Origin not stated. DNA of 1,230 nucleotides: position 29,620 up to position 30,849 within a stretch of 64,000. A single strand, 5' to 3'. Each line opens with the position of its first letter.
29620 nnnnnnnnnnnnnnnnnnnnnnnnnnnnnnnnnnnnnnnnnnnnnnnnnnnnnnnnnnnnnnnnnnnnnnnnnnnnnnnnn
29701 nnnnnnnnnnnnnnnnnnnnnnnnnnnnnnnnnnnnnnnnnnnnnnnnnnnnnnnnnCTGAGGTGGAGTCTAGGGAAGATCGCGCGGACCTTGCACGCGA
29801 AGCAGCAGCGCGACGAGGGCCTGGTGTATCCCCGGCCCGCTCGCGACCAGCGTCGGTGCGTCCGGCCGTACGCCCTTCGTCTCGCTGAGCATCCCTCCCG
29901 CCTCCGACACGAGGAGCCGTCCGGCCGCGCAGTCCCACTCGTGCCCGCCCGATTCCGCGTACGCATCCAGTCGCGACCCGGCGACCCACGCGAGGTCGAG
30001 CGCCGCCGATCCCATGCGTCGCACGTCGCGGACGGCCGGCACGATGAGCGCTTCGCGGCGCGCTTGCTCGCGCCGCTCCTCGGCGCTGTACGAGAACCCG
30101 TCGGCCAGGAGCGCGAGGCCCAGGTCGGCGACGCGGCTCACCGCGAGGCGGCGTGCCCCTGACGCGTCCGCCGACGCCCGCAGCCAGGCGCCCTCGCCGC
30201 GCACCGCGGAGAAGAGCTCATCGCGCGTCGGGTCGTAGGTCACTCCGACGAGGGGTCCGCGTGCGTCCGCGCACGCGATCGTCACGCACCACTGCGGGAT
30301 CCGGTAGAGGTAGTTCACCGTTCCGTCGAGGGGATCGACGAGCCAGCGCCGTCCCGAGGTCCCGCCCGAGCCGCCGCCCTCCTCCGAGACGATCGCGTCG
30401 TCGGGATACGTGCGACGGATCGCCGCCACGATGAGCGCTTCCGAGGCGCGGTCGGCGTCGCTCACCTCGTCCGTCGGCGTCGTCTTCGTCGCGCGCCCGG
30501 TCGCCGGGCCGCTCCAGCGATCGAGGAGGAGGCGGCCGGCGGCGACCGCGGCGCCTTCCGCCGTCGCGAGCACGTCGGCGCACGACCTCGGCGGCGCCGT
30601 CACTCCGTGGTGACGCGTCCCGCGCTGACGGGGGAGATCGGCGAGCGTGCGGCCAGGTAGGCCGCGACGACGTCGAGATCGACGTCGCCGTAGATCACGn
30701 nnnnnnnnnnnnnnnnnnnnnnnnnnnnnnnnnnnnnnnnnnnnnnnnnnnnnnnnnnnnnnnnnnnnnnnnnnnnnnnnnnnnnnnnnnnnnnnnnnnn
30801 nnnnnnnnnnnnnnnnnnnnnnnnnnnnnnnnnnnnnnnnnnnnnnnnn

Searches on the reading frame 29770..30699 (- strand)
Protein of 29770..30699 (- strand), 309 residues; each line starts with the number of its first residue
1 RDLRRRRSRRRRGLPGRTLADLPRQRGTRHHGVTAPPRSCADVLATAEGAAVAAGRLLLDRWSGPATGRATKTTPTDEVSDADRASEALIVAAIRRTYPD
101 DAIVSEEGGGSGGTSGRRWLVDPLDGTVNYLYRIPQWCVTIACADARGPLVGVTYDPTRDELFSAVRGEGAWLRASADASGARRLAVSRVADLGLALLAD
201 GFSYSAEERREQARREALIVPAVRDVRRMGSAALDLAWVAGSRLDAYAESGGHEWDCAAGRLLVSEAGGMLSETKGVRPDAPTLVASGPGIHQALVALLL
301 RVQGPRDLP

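Call 10: search_protein_families(library=pfam, proteins=[window:29770-30699:-])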
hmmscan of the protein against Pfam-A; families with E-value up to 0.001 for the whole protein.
window:29770-30699:- (309 aa): 1 family
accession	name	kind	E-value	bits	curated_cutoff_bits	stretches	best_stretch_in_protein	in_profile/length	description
PF00459.30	Inositol_P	-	8.9e-61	206.2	27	1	42-283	4-249/271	Inositol monophosphatase family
